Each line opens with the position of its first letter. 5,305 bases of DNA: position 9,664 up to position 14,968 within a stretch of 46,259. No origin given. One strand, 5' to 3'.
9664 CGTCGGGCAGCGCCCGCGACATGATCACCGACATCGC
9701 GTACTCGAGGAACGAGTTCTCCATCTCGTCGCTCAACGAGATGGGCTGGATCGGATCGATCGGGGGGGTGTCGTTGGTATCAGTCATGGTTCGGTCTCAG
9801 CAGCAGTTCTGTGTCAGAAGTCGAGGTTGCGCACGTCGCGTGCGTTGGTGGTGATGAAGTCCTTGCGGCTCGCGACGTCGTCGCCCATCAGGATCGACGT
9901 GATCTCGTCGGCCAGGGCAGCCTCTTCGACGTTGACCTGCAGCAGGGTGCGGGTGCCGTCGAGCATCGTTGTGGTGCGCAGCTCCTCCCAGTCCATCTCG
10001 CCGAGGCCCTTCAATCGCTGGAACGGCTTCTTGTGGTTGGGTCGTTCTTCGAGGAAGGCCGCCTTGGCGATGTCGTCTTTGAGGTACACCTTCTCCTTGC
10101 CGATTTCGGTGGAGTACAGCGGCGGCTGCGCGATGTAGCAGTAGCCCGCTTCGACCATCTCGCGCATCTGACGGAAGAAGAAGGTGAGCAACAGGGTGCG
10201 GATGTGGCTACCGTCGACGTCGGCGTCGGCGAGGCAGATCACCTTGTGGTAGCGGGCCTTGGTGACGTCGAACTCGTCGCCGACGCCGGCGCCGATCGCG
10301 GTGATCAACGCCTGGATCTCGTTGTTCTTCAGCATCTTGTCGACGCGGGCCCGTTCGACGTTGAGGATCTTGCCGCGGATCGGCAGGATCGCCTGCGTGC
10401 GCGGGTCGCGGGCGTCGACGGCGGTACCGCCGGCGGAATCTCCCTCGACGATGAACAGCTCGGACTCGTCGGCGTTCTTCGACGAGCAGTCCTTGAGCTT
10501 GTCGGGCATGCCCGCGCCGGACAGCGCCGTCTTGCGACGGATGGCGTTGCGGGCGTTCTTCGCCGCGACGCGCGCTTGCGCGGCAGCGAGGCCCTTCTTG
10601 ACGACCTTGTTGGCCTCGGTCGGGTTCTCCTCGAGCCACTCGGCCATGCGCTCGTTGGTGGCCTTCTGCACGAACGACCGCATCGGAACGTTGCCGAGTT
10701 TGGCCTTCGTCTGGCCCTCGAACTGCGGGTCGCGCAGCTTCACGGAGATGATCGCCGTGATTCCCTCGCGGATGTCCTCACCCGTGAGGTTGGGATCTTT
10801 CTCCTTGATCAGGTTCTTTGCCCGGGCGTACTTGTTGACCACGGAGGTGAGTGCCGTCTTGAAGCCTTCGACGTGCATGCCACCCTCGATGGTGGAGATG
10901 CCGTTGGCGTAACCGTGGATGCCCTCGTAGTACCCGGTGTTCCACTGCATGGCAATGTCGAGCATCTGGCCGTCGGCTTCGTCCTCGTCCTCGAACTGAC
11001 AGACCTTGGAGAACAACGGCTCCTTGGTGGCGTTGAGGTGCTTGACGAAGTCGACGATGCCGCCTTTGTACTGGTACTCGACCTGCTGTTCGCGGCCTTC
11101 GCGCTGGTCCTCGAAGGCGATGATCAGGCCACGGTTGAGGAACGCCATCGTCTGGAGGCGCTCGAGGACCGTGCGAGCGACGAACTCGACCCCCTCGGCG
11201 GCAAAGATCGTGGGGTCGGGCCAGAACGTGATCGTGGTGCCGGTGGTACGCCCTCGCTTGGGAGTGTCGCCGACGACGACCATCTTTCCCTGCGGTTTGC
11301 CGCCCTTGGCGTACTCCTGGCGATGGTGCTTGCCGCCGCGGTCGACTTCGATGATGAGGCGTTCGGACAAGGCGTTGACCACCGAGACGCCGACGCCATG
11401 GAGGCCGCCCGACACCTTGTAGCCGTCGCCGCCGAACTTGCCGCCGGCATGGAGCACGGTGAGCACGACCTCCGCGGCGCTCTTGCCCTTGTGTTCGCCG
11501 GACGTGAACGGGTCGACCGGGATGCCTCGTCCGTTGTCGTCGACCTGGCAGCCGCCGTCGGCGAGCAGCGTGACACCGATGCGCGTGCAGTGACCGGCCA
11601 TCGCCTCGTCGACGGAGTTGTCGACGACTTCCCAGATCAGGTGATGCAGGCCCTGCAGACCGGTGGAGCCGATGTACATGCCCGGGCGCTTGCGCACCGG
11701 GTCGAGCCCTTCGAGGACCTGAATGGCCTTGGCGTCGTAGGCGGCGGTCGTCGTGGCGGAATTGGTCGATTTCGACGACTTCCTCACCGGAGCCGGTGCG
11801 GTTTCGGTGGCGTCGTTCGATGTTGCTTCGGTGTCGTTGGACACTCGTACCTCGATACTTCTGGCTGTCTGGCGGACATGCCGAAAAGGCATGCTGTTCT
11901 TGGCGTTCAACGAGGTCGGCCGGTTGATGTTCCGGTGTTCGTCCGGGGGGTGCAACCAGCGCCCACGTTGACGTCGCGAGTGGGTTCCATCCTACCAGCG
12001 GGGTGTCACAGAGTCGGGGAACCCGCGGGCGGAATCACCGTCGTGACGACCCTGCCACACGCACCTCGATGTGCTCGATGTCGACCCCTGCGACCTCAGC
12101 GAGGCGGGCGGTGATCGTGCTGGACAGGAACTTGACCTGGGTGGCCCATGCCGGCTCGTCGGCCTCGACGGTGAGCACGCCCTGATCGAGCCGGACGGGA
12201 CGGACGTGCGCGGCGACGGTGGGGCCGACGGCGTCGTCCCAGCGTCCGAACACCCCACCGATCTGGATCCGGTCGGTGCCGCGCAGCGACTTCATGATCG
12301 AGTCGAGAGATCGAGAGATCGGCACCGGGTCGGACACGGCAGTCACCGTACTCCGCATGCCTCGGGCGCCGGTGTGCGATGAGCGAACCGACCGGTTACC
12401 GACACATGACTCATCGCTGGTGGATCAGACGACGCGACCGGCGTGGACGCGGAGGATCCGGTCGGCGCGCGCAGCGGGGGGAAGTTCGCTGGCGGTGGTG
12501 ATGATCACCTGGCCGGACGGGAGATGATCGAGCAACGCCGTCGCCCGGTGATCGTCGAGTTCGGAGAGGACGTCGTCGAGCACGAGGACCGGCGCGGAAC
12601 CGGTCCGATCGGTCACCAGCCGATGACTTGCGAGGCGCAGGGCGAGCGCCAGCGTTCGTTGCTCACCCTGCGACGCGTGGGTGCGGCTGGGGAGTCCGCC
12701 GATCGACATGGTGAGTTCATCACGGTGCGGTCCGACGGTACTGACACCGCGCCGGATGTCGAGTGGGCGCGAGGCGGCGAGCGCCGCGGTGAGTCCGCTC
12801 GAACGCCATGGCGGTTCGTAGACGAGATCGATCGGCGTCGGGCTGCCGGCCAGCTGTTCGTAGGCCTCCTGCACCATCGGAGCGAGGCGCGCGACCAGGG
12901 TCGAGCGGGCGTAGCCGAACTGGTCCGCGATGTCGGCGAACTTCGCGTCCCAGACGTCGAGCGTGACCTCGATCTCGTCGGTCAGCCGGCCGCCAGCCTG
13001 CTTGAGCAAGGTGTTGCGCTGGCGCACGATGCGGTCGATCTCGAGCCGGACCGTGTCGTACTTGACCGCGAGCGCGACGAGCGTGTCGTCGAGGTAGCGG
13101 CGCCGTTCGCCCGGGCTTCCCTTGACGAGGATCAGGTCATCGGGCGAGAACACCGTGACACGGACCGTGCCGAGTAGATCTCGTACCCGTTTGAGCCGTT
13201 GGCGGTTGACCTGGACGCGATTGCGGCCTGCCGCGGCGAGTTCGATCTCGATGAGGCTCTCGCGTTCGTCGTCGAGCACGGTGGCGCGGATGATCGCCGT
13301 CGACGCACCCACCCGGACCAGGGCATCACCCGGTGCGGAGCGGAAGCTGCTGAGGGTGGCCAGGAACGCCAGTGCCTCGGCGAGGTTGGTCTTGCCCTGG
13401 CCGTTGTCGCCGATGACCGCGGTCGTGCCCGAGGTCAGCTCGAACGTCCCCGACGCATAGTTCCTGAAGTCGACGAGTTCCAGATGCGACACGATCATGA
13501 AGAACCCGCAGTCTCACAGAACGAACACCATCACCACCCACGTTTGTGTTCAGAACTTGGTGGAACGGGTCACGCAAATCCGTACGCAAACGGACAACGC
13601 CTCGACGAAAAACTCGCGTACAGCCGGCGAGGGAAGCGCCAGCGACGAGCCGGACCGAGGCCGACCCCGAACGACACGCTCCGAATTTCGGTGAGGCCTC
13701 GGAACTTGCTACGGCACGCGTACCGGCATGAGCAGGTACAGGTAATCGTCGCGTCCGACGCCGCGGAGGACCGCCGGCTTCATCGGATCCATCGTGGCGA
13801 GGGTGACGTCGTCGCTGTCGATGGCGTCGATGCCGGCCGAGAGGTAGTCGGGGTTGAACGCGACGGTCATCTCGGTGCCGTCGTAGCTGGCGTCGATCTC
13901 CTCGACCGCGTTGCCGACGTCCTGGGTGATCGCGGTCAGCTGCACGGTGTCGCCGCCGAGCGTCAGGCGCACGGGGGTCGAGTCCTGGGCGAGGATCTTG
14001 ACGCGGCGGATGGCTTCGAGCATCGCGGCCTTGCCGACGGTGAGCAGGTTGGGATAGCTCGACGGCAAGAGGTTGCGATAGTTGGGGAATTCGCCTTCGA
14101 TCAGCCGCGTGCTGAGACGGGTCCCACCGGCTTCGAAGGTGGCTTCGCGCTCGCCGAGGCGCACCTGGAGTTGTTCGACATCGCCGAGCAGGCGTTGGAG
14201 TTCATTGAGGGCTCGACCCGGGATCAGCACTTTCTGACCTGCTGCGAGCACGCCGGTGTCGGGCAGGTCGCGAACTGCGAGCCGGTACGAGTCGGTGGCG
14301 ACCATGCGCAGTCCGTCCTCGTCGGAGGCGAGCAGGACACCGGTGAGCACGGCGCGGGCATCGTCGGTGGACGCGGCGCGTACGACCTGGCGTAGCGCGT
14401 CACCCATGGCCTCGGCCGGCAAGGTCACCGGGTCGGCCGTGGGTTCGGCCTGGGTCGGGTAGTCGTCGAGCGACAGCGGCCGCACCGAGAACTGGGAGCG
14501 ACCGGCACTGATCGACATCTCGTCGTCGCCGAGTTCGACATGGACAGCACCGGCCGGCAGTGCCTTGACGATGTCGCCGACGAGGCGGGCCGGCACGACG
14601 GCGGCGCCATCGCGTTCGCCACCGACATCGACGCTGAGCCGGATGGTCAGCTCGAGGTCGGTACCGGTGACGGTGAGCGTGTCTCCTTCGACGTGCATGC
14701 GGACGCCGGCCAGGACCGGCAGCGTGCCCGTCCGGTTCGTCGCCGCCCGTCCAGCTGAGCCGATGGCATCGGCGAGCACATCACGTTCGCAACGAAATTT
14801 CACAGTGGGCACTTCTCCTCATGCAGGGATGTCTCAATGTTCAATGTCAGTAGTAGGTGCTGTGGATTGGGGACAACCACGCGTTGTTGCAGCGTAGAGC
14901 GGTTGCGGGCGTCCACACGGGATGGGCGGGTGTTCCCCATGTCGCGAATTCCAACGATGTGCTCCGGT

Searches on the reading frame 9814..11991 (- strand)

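Call 66: search_protein_families(library=pfam, proteins=[window:9814-11991:-], max_evalue=0.00001)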
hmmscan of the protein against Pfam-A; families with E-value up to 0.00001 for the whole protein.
window:9814-11991:- (725 aa): 4 families
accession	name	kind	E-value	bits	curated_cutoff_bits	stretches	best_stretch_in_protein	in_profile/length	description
PF00204.31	DNA_gyraseB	-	2.2e-56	190.5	27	1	311-482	1-172/173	DNA gyrase B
PF00986.26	DNA_gyraseB_C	-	7e-20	71.4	29.8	1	657-713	6-62/63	DNA gyrase B subunit, carboxyl terminus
PF01751.28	Toprim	-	7.1e-16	58.6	23.1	1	511-622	1-95/96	Toprim domain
PF02518.31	HATPase_c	-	4.2e-13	50.2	26.4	1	114-260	5-109/111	Histidine kinase-, DNA gyrase B-, and HSP90-like ATPase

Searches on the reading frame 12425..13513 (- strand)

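Call 66: search_protein_families(library=pfam, proteins=[window:12425-13513:-], max_evalue=0.00001)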
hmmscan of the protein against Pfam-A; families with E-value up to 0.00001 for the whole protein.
window:12425-13513:- (362 aa): 4 families
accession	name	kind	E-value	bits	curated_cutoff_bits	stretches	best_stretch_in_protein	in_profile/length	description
PF02463.25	SMC_N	-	4.3e-20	72.5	40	1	8-355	2-210/220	RecF/RecN/SMC N terminal domain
PF13304.12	AAA_21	-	7.1e-08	33.3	27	0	31-62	2-34/304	AAA domain, putative AbiEii toxin, Type IV TA system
PF13476.12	AAA_23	-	9.1e-08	33.4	27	1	11-104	2-94/201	AAA domain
PF13175.12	AAA_15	-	2.5e-06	27.8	32.1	1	6-70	1-55/374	AAA ATPase domain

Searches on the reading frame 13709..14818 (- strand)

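Call 66: search_protein_families(library=pfam, proteins=[window:13709-14818:-], max_evalue=0.00001)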
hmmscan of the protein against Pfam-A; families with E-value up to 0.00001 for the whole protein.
window:13709-14818:- (369 aa): 3 families
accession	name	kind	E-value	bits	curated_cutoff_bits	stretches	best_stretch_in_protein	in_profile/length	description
PF02767.21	DNA_pol3_beta_2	-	4.2e-35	120.9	27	2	133-246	2-116/116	DNA polymerase III beta subunit, central domain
PF00712.24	DNA_pol3_beta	-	4.6e-34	117.6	24.4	1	7-122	2-118/120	DNA polymerase III beta subunit, N-terminal domain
PF02768.20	DNA_pol3_beta_3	-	5.4e-27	94.4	27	1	249-367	2-121/121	DNA polymerase III beta subunit, C-terminal domain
